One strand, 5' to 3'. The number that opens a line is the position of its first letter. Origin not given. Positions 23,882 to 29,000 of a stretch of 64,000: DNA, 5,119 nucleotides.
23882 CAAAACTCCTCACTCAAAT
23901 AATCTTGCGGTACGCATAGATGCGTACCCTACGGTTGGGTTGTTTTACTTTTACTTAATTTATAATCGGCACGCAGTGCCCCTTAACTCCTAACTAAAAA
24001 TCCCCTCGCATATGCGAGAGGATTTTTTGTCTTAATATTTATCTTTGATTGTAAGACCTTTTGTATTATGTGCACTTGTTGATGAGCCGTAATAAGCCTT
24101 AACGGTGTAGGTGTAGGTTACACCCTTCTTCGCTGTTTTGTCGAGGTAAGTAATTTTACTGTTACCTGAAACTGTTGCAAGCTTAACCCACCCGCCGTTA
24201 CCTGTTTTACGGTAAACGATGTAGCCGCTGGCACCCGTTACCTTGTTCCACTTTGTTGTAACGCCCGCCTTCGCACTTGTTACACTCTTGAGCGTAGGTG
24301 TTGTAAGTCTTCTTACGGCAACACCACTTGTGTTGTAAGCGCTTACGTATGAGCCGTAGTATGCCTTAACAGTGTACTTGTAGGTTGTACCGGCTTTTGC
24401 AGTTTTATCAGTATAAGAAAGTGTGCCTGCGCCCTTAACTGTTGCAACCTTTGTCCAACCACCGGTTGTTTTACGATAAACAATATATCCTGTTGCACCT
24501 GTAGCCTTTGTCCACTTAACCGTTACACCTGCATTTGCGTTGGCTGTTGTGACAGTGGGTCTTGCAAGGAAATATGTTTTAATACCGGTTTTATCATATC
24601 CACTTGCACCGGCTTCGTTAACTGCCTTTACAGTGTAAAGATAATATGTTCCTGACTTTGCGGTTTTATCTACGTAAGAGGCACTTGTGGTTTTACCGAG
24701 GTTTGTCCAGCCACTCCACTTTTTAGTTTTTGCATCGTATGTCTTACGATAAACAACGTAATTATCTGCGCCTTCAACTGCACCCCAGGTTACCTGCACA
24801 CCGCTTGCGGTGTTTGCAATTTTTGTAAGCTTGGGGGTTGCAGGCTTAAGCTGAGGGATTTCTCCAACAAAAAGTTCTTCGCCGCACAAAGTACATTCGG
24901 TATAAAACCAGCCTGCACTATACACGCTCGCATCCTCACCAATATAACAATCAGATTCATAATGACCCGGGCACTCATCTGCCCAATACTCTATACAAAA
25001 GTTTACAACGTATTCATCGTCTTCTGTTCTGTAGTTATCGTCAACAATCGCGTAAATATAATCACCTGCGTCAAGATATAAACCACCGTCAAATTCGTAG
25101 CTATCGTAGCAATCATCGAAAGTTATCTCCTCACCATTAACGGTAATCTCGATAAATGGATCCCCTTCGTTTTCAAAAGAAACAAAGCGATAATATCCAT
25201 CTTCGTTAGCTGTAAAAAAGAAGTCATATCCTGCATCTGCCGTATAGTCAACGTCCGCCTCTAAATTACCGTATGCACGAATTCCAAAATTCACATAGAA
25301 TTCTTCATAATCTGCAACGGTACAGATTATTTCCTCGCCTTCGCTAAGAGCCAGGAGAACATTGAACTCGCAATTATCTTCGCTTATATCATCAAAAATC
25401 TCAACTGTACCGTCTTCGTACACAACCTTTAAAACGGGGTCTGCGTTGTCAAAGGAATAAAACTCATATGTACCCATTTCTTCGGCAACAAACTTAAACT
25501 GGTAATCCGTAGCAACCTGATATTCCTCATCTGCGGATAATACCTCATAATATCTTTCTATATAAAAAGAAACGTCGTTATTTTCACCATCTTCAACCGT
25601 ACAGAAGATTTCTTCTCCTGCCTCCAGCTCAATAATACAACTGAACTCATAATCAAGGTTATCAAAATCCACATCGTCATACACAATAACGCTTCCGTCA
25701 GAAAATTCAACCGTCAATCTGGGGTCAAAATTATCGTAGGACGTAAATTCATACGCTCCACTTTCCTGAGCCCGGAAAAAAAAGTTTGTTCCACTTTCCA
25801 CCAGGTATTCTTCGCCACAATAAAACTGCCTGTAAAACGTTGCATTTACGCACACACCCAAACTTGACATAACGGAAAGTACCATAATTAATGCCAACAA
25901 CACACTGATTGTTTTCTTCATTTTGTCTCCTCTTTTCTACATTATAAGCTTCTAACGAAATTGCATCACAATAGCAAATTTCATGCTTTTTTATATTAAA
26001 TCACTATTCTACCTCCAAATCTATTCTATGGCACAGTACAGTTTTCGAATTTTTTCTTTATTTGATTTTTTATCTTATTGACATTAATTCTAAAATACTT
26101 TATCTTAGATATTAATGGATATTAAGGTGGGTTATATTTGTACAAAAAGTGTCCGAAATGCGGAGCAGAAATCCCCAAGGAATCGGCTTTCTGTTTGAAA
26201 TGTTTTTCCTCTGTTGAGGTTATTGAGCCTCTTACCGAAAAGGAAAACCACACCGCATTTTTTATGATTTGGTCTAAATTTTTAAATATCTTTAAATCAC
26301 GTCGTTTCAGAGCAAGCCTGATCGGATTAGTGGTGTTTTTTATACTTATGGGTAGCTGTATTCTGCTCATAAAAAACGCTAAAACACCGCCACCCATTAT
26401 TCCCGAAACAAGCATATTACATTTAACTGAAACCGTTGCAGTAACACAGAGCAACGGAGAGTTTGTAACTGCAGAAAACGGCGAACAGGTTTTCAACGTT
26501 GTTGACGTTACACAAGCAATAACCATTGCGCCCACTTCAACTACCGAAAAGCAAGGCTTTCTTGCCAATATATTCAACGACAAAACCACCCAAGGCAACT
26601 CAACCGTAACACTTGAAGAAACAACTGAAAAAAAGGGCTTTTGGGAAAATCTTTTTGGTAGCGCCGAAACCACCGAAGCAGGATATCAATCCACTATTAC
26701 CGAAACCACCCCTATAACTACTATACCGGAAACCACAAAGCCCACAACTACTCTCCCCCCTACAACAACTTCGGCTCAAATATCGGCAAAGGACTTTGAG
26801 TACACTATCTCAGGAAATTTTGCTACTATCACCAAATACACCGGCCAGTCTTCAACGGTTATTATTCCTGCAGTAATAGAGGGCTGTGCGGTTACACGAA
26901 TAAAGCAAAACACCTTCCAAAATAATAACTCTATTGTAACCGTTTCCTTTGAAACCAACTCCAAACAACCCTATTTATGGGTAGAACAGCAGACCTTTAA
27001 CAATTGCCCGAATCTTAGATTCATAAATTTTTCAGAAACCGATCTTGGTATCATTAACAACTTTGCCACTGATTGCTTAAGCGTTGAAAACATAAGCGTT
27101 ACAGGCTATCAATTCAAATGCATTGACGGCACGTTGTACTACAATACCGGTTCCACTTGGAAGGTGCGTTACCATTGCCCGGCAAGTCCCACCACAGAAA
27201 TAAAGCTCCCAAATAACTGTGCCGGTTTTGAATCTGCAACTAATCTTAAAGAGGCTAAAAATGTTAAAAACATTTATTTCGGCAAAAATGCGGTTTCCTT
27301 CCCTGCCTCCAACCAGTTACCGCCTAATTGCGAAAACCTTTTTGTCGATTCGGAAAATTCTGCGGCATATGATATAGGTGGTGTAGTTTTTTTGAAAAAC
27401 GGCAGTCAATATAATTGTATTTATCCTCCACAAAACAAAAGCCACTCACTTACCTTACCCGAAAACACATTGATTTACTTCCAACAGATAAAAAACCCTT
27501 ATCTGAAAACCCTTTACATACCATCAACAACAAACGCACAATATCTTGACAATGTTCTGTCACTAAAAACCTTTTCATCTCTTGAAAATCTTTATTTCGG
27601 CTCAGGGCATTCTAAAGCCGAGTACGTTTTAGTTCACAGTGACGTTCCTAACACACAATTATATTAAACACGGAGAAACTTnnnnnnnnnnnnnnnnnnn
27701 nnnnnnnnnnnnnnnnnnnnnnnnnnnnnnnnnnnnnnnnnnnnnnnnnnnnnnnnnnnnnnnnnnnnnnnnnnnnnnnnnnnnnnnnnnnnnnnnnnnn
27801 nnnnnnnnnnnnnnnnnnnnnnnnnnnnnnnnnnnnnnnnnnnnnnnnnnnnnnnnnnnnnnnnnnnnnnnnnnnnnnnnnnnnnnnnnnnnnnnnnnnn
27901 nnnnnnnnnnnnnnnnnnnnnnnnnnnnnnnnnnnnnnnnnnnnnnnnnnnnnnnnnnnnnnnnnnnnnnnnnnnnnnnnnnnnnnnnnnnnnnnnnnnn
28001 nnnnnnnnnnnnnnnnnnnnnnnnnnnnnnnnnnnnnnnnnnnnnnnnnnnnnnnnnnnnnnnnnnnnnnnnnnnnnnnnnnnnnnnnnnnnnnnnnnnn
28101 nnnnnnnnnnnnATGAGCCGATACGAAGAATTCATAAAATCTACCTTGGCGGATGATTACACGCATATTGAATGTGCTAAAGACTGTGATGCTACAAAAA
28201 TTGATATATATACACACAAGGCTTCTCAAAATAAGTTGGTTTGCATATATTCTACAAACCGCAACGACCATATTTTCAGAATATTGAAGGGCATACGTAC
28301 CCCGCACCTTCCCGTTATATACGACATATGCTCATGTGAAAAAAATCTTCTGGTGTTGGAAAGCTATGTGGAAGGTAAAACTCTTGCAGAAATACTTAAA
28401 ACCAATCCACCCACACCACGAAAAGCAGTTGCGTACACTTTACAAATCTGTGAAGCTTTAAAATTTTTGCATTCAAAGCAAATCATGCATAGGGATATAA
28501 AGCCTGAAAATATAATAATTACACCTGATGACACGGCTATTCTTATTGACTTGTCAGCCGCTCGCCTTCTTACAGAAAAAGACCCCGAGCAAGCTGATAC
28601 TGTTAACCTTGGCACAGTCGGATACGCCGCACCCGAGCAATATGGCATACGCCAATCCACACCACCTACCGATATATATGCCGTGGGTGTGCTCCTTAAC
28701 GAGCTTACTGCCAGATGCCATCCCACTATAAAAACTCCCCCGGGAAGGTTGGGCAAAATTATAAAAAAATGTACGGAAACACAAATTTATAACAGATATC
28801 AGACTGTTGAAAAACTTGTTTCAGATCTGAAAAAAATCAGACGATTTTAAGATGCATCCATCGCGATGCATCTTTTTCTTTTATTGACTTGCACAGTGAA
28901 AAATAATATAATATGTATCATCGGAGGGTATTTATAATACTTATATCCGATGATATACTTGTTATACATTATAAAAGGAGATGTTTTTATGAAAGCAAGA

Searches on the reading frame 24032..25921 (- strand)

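Call 26: search_protein_families(library=pfam, proteins=[window:24032-25921:-], max_evalue=0.001)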
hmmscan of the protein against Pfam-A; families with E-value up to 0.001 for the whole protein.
window:24032-25921:- (629 aa): 2 families
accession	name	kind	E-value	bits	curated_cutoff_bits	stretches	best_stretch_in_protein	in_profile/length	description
PF21910.2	GH85_C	-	1.7e-08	35.2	27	0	548-598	13-61/95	GH85 endohexosaminidases, C-terminal domain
PF00041.27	fn3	-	3.1e-05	24.6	25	0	456-526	7-74/84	Fibronectin type III domain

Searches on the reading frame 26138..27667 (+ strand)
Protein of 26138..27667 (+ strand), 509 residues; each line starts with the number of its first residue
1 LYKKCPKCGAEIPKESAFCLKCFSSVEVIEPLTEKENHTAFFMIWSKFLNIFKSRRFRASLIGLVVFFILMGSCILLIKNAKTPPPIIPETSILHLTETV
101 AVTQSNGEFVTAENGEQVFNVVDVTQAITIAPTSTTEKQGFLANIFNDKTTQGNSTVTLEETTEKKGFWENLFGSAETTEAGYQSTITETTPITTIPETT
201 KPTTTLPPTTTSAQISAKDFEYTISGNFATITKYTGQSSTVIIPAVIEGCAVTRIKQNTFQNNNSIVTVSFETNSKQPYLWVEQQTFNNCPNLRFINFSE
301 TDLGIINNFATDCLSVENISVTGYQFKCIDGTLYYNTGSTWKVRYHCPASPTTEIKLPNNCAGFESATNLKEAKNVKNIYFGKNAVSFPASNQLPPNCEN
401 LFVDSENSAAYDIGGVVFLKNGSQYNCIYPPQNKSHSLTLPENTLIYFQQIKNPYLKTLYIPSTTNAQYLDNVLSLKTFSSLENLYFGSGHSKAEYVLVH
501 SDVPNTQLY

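Call 26: search_protein_families(library=pfam, proteins=[window:26138-27667:+], max_evalue=0.001)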
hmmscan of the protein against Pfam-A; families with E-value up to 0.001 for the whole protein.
window:26138-27667:+ (509 aa): 2 families
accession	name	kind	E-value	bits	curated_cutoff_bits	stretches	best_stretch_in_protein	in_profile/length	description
PF13240.11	Zn_Ribbon_1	-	1.8e-05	24.8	25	1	4-22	1-19/23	zinc-ribbon domain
PF12773.13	DZR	-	0.00023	21.7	27.3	1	5-27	1-23/45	Double zinc ribbon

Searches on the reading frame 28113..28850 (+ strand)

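Call 26: search_protein_families(library=pfam, proteins=[window:28113-28850:+], max_evalue=0.001)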
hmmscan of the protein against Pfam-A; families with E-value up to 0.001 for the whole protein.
window:28113-28850:+ (245 aa): 7 families
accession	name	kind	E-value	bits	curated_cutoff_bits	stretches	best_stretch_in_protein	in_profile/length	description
PF00069.31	Pkinase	-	1.6e-29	103.5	31.7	1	56-207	50-199/263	Protein kinase domain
PF07714.23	PK_Tyr_Ser-Thr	-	3.8e-22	79.3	23.1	1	56-208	53-207/258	Protein tyrosine and serine/threonine kinase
PF17667.7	Pkinase_fungal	-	2.5e-06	26.9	24.1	1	114-173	297-361/387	Fungal protein kinase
PF06293.20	Kdo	-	6.7e-05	22.9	21.3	1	67-155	74-174/207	Lipopolysaccharide kinase (Kdo/WaaP) family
PF01163.29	RIO1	-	0.00044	20.4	22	1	55-150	59-151/187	RIO domain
PF03109.22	ABC1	-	0.00045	19.9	22.9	1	63-157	129-221/244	ABC1 atypical kinase-like domain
PF01636.29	APH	-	0.00078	19.7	23.2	0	122-150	168-197/239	Phosphotransferase enzyme family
